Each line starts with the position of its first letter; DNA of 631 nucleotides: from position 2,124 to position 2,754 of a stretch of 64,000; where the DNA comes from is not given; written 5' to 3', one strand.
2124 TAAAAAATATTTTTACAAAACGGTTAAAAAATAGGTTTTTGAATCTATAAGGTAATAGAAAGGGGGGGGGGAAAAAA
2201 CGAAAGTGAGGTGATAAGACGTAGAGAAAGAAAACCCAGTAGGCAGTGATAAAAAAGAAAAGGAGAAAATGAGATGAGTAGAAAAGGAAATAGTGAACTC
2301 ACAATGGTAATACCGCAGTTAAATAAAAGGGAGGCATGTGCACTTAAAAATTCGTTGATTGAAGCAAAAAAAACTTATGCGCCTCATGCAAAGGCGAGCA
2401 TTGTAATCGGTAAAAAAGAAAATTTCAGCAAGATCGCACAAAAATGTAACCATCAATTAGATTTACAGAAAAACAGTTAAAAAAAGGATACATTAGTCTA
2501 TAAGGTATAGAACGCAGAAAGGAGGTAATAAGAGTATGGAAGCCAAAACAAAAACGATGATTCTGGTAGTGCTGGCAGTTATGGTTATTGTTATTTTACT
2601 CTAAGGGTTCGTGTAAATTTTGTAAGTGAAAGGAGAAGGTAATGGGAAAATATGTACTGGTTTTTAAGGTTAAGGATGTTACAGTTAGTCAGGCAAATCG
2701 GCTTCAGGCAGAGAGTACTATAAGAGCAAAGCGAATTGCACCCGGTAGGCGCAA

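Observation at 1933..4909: Seven-gene mini-operon with a triplicated promoter/RBS module, between a CRISPR RAMP gene and an Rpn nuclease gene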

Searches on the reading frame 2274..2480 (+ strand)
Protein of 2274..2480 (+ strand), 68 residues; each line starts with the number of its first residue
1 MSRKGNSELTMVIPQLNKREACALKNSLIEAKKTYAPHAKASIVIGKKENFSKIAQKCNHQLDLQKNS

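Call 3: search_protein_families(library=pfam, max_evalue=1, proteins=[window:2274-2480:+])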
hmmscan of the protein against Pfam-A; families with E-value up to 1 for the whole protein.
window:2274-2480:+ (68 aa): 0 families

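Call 4: search_protein_families(library=phrogs, max_evalue=1, proteins=[window:2274-2480:+])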
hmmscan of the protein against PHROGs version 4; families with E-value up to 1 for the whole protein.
window:2274-2480:+ (68 aa): 0 families

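Call 5: search_protein_families(library=ncbifam, max_evalue=1, proteins=[window:2274-2480:+])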
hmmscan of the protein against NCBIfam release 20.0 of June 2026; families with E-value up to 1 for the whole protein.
window:2274-2480:+ (68 aa): 0 families

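Call 10: search_protein_families(library=padloc, max_evalue=1, proteins=[window:2274-2480:+])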
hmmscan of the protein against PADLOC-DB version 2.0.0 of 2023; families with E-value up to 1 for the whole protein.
window:2274-2480:+ (68 aa): 0 families

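Call 58: find_homologous_proteins(query=window:2274-2480:+, max_evalue=0.01)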
Query window:2274-2480:+ (68 aa): 2 proteins with E <= 0.01 among 2 candidates.
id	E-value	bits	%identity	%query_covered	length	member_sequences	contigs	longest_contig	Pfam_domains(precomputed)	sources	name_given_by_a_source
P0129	8.8e-35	134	97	100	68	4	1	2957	-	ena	-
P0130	7.7e-30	119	85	100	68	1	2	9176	-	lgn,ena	-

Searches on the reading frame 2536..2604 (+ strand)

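Call 3: search_protein_families(library=pfam, max_evalue=1, proteins=[window:2536-2604:+])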
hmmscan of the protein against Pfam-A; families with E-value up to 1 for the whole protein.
window:2536-2604:+ (22 aa): 1 family
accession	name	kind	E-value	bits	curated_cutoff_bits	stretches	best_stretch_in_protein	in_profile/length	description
PF10717.14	ODV-E18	-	0.53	10.6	28.1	1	5-22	23-40/87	Occlusion-derived virus envelope protein ODV-E18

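Call 4: search_protein_families(library=phrogs, max_evalue=1, proteins=[window:2536-2604:+])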
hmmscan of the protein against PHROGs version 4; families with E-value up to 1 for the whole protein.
window:2536-2604:+ (22 aa): 0 families

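Call 5: search_protein_families(library=ncbifam, max_evalue=1, proteins=[window:2536-2604:+])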
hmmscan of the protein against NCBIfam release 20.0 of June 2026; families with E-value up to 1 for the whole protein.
window:2536-2604:+ (22 aa): 0 families

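Call 10: search_protein_families(library=padloc, max_evalue=1, proteins=[window:2536-2604:+])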
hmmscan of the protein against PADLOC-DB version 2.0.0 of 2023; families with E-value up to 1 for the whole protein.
window:2536-2604:+ (22 aa): 0 families
